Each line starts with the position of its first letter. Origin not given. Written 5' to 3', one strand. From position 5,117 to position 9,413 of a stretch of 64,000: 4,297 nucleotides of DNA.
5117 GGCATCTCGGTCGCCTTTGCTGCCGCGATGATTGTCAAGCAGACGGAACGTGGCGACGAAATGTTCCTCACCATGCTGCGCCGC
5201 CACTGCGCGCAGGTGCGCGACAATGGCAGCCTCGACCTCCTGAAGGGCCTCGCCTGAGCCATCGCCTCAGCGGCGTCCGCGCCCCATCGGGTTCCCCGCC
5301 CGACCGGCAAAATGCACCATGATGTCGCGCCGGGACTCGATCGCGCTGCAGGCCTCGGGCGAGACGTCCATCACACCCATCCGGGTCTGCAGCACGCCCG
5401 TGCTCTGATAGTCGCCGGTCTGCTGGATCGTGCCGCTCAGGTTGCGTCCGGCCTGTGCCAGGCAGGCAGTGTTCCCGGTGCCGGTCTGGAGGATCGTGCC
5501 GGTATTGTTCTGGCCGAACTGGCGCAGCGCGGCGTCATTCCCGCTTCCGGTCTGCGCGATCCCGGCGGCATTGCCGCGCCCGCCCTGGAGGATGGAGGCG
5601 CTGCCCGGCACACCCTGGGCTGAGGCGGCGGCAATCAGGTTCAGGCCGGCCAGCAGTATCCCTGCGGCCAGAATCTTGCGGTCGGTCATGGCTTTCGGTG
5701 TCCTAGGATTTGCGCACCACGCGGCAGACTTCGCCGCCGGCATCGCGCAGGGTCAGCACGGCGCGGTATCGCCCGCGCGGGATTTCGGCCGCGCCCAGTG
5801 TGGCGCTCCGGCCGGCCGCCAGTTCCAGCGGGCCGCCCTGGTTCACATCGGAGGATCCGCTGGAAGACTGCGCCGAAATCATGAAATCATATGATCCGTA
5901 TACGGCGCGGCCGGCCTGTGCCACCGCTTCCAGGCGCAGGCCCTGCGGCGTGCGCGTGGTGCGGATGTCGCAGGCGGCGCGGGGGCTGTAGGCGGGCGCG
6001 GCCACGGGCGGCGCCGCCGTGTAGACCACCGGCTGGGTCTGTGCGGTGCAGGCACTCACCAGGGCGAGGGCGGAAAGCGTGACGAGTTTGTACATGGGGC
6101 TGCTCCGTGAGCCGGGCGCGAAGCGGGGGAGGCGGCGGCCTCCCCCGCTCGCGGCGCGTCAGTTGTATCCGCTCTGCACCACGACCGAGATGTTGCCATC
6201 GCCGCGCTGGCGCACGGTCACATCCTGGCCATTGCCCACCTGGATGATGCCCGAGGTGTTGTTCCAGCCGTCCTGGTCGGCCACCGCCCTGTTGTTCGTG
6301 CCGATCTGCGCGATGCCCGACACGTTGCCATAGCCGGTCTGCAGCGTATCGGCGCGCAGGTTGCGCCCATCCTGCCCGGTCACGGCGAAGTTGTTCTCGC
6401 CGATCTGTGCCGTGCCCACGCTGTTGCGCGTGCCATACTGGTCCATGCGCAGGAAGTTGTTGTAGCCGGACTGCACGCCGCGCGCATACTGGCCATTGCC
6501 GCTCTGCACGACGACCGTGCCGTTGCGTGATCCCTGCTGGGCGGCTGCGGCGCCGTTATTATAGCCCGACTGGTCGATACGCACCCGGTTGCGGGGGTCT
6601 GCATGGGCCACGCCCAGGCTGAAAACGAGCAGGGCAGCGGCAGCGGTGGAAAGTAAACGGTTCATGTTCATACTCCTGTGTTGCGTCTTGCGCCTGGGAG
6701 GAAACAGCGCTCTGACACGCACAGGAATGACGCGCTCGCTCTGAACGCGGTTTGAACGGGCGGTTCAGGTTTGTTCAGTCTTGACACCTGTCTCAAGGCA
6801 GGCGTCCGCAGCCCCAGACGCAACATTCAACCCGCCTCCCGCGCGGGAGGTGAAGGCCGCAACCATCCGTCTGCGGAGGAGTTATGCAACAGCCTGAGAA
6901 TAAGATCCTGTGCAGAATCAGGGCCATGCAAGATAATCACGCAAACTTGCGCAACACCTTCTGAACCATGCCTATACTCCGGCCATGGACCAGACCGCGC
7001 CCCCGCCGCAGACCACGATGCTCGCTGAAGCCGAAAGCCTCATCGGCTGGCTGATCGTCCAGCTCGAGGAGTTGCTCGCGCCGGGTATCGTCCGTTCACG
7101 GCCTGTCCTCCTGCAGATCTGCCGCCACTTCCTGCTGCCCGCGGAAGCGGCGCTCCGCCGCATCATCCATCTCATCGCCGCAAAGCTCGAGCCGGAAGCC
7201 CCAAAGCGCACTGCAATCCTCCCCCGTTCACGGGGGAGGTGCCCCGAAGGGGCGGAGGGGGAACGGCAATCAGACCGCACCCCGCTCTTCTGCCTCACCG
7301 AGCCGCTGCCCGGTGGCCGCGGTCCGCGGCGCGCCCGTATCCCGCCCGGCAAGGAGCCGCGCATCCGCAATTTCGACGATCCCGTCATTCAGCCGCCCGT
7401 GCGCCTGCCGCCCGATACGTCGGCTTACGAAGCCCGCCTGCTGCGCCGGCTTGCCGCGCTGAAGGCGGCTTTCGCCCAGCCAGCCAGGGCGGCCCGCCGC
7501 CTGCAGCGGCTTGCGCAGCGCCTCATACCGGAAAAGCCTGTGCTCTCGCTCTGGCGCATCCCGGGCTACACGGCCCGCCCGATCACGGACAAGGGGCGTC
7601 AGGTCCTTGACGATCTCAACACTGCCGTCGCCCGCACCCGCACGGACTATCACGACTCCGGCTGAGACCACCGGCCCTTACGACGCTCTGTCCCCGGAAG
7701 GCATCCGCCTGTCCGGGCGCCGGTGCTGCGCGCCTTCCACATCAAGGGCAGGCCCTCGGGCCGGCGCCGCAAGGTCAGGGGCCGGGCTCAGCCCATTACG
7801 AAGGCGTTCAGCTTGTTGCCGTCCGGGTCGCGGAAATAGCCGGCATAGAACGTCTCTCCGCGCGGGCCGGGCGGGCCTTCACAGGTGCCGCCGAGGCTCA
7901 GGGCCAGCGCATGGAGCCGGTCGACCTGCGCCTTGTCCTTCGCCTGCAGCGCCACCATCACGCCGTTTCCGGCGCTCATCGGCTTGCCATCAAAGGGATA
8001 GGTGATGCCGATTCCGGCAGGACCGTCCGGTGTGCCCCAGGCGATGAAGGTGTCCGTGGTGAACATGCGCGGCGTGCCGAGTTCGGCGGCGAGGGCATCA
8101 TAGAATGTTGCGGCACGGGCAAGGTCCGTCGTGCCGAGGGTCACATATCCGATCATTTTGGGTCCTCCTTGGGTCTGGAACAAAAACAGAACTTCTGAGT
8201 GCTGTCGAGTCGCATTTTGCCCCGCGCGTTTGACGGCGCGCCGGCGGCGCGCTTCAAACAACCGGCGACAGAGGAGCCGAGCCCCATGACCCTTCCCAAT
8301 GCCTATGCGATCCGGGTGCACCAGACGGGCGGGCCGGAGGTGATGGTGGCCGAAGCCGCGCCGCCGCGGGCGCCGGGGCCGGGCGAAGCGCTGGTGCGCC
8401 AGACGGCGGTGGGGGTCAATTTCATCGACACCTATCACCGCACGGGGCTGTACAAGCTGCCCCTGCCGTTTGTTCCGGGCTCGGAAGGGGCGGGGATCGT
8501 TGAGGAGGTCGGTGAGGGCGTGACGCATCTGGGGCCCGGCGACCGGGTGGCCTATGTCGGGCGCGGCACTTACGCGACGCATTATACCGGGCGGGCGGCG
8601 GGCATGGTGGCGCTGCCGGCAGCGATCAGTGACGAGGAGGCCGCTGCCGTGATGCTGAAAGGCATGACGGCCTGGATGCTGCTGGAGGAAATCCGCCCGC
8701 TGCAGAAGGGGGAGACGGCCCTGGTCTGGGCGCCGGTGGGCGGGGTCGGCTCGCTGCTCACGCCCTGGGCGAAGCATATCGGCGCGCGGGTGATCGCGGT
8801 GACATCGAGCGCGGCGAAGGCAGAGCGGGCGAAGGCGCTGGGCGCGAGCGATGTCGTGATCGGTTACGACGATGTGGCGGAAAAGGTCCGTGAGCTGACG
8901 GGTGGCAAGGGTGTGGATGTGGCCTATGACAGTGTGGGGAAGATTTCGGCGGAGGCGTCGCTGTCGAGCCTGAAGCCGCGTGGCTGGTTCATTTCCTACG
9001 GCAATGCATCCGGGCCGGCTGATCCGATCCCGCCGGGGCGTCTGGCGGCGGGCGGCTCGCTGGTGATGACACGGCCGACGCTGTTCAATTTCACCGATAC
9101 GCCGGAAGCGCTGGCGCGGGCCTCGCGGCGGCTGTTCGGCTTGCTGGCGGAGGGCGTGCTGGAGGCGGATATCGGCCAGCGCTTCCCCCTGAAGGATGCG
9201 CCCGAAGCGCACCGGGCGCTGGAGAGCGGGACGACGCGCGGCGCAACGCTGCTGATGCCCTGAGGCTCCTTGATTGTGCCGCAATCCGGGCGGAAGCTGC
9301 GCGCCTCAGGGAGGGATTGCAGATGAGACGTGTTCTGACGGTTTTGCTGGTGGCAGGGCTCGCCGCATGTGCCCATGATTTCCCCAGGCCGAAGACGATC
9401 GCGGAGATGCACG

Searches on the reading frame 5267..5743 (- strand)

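Call 14: search_protein_families(library=pfam, proteins=[window:5267-5743:-], max_evalue=0.001)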
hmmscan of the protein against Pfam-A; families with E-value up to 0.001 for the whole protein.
window:5267-5743:- (158 aa): 1 family
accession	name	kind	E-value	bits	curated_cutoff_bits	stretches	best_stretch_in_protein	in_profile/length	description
PF07012.17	Curlin_rpt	-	2.4e-13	50.2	20.7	2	48-77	5-34/34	Curlin associated repeat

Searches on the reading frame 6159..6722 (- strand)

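Call 14: search_protein_families(library=pfam, proteins=[window:6159-6722:-], max_evalue=0.001)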
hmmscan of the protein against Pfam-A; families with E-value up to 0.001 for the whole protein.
window:6159-6722:- (187 aa): 1 family
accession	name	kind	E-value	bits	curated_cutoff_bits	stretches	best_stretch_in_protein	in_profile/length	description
PF07012.17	Curlin_rpt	-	1.3e-17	63.9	20.7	2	119-152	1-34/34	Curlin associated repeat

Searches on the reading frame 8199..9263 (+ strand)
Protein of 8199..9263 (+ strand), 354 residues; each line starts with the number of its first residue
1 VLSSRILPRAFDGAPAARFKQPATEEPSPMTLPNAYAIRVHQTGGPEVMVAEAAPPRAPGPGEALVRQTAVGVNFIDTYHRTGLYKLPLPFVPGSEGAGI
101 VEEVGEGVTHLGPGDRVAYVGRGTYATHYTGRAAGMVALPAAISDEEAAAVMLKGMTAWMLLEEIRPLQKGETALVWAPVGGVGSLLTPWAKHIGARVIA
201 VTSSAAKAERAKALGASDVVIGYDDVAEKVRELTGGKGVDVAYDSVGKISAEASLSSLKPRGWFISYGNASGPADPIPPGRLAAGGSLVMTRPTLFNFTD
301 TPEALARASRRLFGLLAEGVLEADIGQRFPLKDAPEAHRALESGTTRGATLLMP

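Call 10: search_protein_families(library=pfam, proteins=[window:8199-9263:+], max_evalue=0.01)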
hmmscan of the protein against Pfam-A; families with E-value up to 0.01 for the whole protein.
window:8199-9263:+ (354 aa): 3 families
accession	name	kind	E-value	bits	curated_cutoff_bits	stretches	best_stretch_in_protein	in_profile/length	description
PF00107.32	ADH_zinc_N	-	1.5e-23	83.6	31.8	1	182-307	1-126/129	Zinc-binding dehydrogenase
PF13602.12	ADH_zinc_N_2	-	6.6e-19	69.6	27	1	214-348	1-130/134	Zinc-binding dehydrogenase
PF08240.17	ADH_N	-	7.7e-16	58.7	23.5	1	60-131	1-94/104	Alcohol dehydrogenase GroES-like domain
